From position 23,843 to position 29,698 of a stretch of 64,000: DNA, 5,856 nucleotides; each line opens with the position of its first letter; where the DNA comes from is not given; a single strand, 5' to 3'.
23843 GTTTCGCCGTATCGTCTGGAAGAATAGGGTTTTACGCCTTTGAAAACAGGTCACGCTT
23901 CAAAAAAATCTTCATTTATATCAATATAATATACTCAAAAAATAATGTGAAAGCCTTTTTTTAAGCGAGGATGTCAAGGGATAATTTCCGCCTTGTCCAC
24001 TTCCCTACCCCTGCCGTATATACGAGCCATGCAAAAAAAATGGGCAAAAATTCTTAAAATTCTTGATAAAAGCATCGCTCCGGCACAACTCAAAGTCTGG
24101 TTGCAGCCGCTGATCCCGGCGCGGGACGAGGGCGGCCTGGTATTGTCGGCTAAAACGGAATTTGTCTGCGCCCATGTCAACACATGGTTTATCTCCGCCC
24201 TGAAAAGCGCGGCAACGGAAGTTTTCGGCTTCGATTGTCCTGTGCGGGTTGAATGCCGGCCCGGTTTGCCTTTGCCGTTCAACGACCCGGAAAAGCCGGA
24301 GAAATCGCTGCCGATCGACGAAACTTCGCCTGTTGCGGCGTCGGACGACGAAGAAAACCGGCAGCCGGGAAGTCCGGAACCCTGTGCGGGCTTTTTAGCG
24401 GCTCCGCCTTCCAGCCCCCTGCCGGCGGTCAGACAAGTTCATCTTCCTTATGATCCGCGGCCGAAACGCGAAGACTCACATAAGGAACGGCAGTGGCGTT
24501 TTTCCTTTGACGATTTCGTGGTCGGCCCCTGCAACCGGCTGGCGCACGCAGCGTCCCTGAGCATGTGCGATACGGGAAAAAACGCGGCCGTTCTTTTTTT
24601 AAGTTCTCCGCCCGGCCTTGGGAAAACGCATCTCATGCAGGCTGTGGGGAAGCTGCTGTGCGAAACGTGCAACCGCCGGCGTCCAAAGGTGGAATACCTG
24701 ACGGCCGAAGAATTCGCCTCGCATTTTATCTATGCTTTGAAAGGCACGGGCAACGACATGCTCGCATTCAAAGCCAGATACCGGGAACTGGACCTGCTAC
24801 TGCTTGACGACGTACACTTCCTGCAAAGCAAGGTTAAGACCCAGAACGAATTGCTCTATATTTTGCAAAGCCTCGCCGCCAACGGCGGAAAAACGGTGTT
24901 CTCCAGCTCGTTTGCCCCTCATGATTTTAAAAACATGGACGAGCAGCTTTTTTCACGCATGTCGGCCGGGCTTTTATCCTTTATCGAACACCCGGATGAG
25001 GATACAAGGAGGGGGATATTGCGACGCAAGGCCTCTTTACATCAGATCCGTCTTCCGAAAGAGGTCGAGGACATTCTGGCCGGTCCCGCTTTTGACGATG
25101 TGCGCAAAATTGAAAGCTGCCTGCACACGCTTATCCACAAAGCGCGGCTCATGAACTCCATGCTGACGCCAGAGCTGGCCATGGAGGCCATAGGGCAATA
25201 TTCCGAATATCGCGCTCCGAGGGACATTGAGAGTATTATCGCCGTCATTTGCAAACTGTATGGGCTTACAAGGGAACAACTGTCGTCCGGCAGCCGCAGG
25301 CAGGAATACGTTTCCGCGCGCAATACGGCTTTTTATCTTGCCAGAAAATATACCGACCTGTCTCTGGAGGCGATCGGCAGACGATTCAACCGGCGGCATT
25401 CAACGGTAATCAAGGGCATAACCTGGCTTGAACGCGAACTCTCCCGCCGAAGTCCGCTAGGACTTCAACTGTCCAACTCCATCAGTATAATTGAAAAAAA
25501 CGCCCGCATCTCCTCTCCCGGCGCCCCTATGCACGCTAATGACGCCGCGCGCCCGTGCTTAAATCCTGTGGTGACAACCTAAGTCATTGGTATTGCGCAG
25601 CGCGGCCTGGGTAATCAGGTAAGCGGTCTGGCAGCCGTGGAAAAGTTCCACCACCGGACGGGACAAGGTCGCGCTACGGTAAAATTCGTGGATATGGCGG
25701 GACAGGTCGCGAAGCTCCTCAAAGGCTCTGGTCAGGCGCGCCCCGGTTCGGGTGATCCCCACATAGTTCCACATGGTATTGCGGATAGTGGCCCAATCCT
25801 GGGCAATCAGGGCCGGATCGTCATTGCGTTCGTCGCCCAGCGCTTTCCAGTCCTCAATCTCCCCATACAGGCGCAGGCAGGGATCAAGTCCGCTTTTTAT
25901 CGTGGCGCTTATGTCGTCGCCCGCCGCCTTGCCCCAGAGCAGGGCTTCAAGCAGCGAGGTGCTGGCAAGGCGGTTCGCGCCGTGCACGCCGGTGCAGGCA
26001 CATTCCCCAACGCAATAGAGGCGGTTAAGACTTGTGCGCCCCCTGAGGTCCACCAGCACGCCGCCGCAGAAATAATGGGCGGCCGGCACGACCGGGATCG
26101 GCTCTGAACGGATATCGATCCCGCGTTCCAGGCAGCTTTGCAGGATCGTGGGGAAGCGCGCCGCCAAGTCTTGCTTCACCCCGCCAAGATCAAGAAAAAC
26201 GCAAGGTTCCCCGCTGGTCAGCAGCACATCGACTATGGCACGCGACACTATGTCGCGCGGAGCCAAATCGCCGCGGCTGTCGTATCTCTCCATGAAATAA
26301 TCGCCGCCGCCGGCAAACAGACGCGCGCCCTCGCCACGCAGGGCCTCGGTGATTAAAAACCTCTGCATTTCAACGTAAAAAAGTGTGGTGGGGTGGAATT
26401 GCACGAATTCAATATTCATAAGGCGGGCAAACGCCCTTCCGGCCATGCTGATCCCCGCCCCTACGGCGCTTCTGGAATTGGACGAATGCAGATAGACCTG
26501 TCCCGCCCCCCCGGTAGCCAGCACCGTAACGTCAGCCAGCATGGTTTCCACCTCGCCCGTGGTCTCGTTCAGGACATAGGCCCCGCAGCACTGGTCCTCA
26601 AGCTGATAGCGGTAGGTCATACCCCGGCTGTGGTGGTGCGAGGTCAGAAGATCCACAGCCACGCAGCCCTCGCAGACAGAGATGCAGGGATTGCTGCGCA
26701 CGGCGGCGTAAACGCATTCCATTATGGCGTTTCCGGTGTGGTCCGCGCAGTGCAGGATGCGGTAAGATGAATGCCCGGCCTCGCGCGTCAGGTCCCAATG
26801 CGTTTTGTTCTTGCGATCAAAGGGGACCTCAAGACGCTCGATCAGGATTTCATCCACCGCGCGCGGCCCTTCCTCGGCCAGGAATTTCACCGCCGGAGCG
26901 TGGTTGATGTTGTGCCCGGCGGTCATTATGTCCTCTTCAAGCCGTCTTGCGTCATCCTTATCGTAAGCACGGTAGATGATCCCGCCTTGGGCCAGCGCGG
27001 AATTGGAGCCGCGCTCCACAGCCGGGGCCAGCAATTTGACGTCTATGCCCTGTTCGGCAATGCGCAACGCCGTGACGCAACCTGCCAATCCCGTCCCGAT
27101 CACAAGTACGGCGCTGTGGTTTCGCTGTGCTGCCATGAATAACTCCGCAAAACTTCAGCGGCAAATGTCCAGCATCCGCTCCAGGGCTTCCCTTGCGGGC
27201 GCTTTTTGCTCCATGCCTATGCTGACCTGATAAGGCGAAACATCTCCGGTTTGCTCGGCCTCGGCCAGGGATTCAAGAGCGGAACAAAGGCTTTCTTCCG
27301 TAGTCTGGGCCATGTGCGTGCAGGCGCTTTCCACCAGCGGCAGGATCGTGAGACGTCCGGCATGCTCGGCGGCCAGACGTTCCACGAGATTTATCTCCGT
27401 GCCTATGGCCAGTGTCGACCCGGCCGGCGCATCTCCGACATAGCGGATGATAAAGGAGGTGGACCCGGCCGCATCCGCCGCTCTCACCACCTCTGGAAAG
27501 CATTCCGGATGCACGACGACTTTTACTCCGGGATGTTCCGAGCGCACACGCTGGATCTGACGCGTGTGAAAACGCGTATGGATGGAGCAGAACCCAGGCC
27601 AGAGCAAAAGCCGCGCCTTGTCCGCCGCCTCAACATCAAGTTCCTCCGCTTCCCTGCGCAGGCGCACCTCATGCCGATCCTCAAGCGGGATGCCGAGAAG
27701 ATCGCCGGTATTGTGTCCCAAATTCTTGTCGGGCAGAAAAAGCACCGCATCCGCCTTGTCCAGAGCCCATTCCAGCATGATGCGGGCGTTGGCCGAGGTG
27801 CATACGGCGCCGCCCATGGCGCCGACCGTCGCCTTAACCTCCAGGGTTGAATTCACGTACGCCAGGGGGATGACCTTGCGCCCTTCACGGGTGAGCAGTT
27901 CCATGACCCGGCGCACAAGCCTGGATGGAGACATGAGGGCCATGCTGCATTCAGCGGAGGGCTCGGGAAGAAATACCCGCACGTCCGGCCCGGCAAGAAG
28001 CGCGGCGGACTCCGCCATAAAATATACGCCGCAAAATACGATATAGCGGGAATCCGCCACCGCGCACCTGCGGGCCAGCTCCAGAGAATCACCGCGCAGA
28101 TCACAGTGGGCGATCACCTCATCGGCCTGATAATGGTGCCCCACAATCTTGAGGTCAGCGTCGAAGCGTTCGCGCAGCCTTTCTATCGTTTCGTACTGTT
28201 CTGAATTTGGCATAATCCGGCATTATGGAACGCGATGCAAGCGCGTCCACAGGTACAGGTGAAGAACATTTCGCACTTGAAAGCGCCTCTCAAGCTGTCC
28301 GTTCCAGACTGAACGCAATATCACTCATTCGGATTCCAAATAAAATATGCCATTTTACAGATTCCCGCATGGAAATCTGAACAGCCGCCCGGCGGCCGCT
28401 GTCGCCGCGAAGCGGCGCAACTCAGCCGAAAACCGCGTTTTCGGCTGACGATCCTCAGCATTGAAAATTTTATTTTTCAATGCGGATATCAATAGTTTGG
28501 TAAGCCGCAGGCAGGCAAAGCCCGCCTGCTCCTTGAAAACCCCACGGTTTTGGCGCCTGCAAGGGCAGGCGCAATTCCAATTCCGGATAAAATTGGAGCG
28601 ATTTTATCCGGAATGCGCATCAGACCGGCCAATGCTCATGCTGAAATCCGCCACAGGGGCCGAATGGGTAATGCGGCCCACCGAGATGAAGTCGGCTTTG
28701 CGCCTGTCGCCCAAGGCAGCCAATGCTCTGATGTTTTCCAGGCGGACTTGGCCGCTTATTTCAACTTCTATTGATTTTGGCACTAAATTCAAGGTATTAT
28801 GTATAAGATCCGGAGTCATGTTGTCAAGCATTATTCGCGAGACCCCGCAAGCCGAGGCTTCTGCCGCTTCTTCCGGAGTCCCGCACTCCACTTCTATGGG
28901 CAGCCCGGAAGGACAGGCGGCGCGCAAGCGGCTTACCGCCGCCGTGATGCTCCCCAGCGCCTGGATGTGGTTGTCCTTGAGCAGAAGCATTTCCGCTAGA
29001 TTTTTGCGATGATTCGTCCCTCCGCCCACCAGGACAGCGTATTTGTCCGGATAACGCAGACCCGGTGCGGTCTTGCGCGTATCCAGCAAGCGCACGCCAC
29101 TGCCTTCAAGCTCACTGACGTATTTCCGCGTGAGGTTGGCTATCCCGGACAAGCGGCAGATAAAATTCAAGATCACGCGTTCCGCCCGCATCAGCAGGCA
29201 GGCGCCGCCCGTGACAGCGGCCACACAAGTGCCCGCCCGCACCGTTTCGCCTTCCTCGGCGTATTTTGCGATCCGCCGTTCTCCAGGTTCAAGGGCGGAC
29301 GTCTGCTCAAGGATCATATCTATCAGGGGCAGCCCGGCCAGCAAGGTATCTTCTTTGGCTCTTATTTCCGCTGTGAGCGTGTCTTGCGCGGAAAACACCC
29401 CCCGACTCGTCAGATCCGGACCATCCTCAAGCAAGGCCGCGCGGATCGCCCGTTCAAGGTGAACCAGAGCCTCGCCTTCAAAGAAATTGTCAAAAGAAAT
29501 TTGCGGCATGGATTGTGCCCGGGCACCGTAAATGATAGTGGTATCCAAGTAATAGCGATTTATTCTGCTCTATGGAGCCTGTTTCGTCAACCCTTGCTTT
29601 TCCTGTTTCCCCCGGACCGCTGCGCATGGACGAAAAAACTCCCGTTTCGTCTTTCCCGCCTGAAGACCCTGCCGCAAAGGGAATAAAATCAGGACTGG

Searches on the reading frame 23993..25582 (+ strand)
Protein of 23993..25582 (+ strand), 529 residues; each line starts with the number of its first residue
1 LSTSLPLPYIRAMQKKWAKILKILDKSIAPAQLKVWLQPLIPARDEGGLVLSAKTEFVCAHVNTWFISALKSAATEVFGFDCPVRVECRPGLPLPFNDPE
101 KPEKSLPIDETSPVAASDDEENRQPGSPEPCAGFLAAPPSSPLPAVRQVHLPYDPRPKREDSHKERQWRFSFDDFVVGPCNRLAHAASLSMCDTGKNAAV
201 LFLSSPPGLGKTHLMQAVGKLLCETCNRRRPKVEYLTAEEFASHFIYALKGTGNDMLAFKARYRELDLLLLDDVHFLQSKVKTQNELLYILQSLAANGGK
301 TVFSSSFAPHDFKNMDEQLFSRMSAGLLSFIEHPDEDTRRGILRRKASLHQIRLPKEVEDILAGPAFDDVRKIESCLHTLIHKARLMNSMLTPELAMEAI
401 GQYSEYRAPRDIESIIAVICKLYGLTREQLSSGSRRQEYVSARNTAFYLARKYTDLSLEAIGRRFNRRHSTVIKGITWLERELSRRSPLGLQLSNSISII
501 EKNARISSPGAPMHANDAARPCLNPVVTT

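Call 91: search_protein_families(library=pfam, proteins=[window:23993-25582:+], max_evalue=0.00001)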
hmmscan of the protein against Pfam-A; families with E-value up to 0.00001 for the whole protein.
window:23993-25582:+ (529 aa): 4 families
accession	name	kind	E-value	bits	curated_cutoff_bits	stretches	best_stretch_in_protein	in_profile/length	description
PF00308.24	Bac_DnaA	-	2.5e-41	142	23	1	169-327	4-159/162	Bacterial DnaA ATPAse domain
PF08299.17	Bac_DnaA_C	-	4e-21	75.2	31.5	1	412-476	1-66/69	Bacterial dnaA protein helix-turn-helix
PF11638.13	DnaA_N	-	1.4e-07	31.5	24.6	1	15-75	2-64/65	DnaA N-terminal domain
PF01695.23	IstB_IS21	-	1.3e-06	28.5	24.1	1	183-296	80-184/238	IstB-like ATP binding protein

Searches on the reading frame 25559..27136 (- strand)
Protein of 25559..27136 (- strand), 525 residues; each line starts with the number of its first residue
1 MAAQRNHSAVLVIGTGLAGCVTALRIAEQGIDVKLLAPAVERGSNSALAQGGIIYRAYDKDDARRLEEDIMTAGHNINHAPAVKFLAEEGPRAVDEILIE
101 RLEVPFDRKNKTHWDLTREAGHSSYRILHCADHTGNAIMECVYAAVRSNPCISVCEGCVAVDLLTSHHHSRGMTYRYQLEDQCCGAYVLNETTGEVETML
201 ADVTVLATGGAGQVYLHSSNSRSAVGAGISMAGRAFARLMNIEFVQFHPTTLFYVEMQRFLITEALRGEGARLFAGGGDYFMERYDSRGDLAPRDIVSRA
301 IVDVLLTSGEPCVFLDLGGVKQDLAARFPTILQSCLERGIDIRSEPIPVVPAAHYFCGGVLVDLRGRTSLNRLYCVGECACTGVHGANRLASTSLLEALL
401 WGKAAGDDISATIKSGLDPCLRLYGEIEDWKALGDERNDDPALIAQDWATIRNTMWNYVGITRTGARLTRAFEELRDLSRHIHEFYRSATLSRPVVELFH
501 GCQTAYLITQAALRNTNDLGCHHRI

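Call 46: search_protein_families(library=pfam, proteins=[window:25559-27136:-], max_evalue=0.00001)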
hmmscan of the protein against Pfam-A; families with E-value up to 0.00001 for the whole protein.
window:25559-27136:- (525 aa): 3 families
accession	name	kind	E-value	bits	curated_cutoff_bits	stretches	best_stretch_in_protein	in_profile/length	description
PF00890.30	FAD_binding_2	-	1.4e-77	262.1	20.4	1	10-395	2-414/414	FAD binding domain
PF01266.30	DAO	-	5.8e-07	29.8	27.9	1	10-117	2-93/353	FAD dependent oxidoreductase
PF07992.20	Pyr_redox_2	-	2.5e-06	27.6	26.1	0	9-37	2-30/291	Pyridine nucleotide-disulphide oxidoreductase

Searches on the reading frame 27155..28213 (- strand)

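Call 46: search_protein_families(library=pfam, proteins=[window:27155-28213:-], max_evalue=0.00001)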
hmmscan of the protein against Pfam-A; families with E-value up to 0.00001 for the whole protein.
window:27155-28213:- (352 aa): 1 family
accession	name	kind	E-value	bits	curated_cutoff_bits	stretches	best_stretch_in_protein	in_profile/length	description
PF02445.21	NadA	-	2.2e-83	280.3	27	1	9-349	2-295/295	Quinolinate synthetase A protein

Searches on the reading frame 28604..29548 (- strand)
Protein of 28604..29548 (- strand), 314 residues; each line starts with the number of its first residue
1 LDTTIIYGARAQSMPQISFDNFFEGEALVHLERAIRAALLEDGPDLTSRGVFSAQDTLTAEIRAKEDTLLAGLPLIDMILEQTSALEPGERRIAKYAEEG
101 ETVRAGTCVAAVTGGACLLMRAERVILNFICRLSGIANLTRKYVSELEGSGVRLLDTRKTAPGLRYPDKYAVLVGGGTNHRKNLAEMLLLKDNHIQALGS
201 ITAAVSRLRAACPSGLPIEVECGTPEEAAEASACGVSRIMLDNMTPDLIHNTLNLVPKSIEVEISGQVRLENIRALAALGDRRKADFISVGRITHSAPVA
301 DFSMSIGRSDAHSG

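Call 46: search_protein_families(library=pfam, proteins=[window:28604-29548:-], max_evalue=0.00001)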
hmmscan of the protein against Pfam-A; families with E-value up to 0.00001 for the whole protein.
window:28604-29548:- (314 aa): 2 families
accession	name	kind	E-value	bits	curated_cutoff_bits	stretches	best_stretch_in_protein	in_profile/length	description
PF01729.25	QRPTase_C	-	4.5e-50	170.1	23.1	1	136-304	1-168/169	Quinolinate phosphoribosyl transferase, C-terminal domain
PF02749.22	QRPTase_N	-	2.6e-14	53.6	27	1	45-134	1-82/82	Quinolinate phosphoribosyl transferase, N-terminal domain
